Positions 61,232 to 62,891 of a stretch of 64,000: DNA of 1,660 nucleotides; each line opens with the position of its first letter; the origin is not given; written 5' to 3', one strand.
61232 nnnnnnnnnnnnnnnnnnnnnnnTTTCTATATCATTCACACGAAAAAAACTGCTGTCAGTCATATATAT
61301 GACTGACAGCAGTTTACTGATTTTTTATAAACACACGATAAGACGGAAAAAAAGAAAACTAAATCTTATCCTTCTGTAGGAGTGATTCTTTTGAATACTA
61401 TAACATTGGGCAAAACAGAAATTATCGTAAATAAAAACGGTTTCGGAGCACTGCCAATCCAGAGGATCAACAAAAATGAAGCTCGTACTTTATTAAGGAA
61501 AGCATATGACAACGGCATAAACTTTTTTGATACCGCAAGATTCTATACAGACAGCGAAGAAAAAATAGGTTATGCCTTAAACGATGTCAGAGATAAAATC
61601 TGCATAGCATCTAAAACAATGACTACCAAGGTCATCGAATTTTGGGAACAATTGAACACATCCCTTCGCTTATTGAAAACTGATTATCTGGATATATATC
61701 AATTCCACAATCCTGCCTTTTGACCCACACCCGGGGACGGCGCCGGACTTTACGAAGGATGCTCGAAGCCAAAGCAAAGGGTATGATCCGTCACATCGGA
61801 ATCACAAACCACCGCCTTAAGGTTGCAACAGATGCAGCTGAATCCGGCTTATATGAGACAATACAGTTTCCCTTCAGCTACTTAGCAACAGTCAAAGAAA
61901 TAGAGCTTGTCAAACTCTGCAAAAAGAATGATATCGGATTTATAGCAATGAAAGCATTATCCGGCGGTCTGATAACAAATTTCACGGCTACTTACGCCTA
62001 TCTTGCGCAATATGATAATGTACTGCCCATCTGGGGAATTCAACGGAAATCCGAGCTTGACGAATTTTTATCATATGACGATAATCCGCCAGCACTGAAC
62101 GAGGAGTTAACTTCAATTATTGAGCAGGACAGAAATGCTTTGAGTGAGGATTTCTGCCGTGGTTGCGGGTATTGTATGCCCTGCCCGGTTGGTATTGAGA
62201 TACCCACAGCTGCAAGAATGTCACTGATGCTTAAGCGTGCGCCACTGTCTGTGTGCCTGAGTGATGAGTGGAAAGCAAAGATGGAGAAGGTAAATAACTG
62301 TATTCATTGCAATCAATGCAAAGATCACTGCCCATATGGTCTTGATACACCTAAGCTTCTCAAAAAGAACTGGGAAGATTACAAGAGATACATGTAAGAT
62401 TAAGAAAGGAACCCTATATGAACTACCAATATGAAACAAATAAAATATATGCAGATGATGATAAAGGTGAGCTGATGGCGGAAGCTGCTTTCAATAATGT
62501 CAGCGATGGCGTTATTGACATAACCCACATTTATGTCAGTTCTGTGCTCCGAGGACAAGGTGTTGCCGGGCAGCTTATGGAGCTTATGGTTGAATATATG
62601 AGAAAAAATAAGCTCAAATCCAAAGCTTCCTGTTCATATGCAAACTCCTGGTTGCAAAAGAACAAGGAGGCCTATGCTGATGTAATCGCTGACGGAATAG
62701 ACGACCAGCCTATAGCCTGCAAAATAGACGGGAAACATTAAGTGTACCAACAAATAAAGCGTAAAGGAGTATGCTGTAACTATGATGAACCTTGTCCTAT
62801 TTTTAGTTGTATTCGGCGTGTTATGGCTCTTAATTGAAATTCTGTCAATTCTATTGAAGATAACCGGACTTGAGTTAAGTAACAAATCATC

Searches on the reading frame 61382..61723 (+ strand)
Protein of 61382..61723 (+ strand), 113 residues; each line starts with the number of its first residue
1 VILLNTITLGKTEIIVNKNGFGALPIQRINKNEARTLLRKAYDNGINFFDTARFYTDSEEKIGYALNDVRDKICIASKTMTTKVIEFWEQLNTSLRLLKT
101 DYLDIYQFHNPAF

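Call 7: search_protein_families(library=pfam, proteins=[window:61382-61723:+], max_evalue=0.01)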
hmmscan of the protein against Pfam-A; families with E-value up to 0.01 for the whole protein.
window:61382-61723:+ (113 aa): 1 family
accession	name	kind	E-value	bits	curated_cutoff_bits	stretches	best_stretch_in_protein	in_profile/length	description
PF00248.27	Aldo_ket_red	-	1e-20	74.4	24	1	23-111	8-111/291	Aldo/keto reductase family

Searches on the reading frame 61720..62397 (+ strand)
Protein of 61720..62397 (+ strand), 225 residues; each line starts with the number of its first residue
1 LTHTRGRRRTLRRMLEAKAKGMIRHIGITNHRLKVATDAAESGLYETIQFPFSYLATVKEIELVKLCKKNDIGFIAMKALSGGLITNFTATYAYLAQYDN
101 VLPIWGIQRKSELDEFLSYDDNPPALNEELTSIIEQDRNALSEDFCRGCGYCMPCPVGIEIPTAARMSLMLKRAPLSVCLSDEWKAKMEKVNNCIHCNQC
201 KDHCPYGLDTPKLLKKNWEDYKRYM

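Call 7: search_protein_families(library=pfam, proteins=[window:61720-62397:+], max_evalue=0.01)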
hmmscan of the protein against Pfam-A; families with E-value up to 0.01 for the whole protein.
window:61720-62397:+ (225 aa): 12 families
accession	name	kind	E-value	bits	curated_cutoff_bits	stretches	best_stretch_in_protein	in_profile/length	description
PF00248.27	Aldo_ket_red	-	5.2e-11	42.6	24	1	11-89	121-201/291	Aldo/keto reductase family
PF13534.11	Fer4_17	-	3.6e-10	40.7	22.2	1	145-209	1-61/61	4Fe-4S dicluster domain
PF13187.11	Fer4_9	-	6.1e-07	29.8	27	1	146-207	2-50/52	4Fe-4S dicluster domain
PF13183.11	Fer4_8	-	2.5e-05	25.2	27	1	145-208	4-68/68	4Fe-4S dicluster domain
PF12797.12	Fer4_2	-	2.8e-05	24.2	24.5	1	190-206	6-22/22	4Fe-4S binding domain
PF14697.11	Fer4_21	-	8e-05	23.1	35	0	192-205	6-19/59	4Fe-4S dicluster domain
PF00037.32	Fer4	-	0.00099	19.3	21.1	1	193-207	7-21/24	4Fe-4S binding domain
PF12837.12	Fer4_6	-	0.0012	19.2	25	1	192-207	7-22/24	4Fe-4S binding domain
PF13237.11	Fer4_10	-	0.0016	18.8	25.5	0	192-206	7-21/53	4Fe-4S dicluster domain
PF13746.11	Fer4_18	-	0.0021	18.6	27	0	177-212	44-79/114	4Fe-4S dicluster domain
PF25160.1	LdpA_Fe-S-bd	-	0.0029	17.8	27.6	0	139-158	21-41/49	LdpA Fe-S cluster-binding domain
PF12800.12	Fer4_4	-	0.0052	17.5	24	1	192-207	2-17/17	4Fe-4S binding domain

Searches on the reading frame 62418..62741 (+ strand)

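Call 7: search_protein_families(library=pfam, proteins=[window:62418-62741:+], max_evalue=0.01)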
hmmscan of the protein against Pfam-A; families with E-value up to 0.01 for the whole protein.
window:62418-62741:+ (107 aa): 5 families
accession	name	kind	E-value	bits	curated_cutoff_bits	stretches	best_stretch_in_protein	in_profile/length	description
PF14542.12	Acetyltransf_CG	-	7.7e-21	74.5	30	1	11-89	3-80/80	GCN5-related N-acetyl-transferase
PF00583.31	Acetyltransf_1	-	2.1e-07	31.7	20.7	1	6-73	31-101/116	Acetyltransferase (GNAT) family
PF13508.13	Acetyltransf_7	-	2.3e-05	25.1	27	1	10-66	5-62/84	Acetyltransferase (GNAT) domain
PF13673.13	Acetyltransf_10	-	3.3e-05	24.3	23.6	1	8-69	31-89/128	Acetyltransferase (GNAT) domain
PF13880.12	Acetyltransf_13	-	0.0098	16.1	22.8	0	35-62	7-34/69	ESCO1/2 acetyl-transferase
